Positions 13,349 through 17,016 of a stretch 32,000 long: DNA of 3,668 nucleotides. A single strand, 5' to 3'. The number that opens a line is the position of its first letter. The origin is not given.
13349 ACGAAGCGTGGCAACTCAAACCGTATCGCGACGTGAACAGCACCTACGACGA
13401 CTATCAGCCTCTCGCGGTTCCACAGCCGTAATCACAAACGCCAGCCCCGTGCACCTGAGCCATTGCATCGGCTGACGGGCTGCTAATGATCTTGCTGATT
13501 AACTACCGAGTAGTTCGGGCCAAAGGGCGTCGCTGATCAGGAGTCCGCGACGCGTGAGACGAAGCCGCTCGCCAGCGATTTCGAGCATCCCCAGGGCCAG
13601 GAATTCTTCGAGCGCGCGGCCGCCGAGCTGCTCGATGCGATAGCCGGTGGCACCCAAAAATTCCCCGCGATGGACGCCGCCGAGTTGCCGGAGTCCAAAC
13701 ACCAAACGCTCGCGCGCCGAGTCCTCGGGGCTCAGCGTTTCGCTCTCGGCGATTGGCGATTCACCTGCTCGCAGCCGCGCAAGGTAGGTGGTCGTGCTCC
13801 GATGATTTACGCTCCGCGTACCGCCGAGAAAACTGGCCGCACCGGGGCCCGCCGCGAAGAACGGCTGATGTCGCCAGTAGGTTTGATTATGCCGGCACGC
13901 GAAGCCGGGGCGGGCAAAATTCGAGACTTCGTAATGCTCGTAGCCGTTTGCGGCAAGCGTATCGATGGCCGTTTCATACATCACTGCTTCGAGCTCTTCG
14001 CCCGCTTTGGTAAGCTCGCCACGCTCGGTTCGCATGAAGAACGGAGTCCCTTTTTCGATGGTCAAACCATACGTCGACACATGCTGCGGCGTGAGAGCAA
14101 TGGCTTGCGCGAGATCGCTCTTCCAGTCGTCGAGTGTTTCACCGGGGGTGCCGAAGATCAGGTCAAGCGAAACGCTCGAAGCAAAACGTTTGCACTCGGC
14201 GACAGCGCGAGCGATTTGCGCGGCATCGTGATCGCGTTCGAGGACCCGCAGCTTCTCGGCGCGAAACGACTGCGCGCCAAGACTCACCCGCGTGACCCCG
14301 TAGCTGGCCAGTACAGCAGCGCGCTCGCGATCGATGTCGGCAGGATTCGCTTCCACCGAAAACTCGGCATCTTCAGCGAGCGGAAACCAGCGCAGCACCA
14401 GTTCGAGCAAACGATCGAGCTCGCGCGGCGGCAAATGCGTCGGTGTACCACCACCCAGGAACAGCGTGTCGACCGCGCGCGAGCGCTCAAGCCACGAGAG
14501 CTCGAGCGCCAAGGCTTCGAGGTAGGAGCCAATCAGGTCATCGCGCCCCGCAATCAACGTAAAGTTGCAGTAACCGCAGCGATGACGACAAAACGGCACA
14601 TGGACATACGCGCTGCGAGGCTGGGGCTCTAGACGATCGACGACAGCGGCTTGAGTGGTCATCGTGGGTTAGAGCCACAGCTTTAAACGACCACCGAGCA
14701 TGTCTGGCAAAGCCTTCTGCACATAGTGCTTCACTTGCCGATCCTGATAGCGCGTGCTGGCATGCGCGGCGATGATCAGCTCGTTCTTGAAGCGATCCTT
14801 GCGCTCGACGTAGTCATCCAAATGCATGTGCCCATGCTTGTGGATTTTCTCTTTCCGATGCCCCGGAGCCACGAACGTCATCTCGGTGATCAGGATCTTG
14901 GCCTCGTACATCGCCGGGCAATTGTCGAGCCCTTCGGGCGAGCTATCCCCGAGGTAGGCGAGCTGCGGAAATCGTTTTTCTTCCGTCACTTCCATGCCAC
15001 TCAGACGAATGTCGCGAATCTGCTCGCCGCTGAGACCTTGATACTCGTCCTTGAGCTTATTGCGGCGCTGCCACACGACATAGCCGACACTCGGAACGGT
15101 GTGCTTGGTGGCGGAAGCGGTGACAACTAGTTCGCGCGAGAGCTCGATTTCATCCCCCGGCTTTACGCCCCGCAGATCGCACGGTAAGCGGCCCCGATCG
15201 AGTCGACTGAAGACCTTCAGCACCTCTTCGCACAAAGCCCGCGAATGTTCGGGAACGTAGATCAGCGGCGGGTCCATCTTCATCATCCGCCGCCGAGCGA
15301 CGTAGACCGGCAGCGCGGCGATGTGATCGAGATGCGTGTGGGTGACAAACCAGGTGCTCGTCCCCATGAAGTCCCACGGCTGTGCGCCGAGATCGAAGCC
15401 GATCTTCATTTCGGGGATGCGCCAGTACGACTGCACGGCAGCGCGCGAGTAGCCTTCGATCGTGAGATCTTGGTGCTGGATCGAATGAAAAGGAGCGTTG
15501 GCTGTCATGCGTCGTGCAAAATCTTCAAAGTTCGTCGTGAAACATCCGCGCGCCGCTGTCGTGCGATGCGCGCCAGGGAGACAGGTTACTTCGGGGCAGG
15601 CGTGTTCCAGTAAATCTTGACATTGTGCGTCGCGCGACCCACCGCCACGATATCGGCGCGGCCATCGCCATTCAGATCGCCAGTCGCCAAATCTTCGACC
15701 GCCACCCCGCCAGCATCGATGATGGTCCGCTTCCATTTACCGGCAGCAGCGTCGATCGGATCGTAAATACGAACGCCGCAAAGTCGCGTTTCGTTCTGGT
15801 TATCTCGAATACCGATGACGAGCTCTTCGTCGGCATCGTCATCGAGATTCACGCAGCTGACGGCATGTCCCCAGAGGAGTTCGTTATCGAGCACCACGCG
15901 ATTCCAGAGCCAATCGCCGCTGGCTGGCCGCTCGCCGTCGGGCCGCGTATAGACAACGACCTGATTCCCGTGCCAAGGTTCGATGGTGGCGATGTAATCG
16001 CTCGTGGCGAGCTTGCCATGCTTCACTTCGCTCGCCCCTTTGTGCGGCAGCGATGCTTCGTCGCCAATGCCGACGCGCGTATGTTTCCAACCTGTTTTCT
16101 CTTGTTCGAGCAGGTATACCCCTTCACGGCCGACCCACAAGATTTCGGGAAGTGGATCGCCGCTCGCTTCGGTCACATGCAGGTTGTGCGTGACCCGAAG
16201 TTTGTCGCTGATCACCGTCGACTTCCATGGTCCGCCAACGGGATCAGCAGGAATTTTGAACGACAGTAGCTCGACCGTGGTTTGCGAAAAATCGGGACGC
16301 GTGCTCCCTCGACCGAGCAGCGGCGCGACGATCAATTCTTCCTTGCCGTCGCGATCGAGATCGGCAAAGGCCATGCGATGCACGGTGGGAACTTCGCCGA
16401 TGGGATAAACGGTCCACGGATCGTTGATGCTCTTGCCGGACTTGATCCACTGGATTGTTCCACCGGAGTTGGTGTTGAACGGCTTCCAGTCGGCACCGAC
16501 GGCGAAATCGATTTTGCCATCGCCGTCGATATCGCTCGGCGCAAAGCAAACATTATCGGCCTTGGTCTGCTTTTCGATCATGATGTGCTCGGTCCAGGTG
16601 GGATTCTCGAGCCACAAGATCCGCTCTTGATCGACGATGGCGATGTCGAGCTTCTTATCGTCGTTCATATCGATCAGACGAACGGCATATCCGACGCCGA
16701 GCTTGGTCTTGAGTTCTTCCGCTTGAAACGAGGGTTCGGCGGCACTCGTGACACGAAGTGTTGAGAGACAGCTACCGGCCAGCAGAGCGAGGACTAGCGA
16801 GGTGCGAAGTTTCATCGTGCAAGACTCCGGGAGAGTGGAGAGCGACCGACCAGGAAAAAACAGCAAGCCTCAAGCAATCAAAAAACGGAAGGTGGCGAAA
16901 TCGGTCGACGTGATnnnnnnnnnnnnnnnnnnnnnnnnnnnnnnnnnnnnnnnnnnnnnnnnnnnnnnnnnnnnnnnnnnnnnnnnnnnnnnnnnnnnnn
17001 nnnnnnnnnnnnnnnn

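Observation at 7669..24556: The same short linear motif N-[PA]-[YF]-[AE]-[SP]-P occurs in seven of the eight proteins of the two clusters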

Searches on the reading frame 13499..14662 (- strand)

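Call 11: search_protein_families(library=pfam, proteins=[window:13499-14662:-], max_evalue=0.001)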
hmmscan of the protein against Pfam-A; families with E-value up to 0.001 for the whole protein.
window:13499-14662:- (387 aa): 2 families
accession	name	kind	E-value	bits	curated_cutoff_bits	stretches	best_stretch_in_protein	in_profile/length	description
PF04055.27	Radical_SAM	-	2.2e-25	90.2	29.5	1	19-182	1-161/166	Radical SAM superfamily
PF06969.22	HemN_C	-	1.2e-10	41.8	24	1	310-375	1-66/67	HemN C-terminal domain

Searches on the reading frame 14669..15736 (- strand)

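Call 11: search_protein_families(library=pfam, proteins=[window:14669-15736:-], max_evalue=0.001)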
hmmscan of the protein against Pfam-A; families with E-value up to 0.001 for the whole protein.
window:14669-15736:- (355 aa): 1 family
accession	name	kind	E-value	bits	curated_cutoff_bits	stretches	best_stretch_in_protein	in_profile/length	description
PF12706.13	Lactamase_B_2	-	7.9e-09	35.8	27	1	130-325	35-199/200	Beta-lactamase superfamily domain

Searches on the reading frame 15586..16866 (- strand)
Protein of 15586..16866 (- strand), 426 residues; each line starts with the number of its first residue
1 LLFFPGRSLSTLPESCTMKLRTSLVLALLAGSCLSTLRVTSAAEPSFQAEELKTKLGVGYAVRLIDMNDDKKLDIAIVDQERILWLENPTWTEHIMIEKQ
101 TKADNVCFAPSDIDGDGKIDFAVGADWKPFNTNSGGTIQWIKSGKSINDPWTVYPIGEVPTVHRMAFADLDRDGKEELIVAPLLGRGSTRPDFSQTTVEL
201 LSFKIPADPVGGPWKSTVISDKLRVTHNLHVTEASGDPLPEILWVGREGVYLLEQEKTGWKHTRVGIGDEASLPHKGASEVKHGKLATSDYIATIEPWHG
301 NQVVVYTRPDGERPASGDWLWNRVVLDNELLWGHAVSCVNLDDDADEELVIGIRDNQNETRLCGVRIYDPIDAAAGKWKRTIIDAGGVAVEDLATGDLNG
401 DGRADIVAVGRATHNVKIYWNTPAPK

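Call 11: search_protein_families(library=pfam, proteins=[window:15586-16866:-], max_evalue=0.001)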
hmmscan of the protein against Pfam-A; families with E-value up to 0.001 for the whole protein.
window:15586-16866:- (426 aa): 3 families
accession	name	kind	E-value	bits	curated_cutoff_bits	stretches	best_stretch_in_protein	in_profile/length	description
PF22301.2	AUDH_beta_propeller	-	3.8e-24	85.9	27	1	135-308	1-178/179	Aldos-2-ulose dehydratase, beta-propeller domain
PF13517.12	FG-GAP_3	-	2.2e-18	67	26.9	3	112-180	1-61/61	FG-GAP-like repeat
PF01839.29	FG-GAP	-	1.3e-12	47.8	22.1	1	392-409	4-20/37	FG-GAP repeat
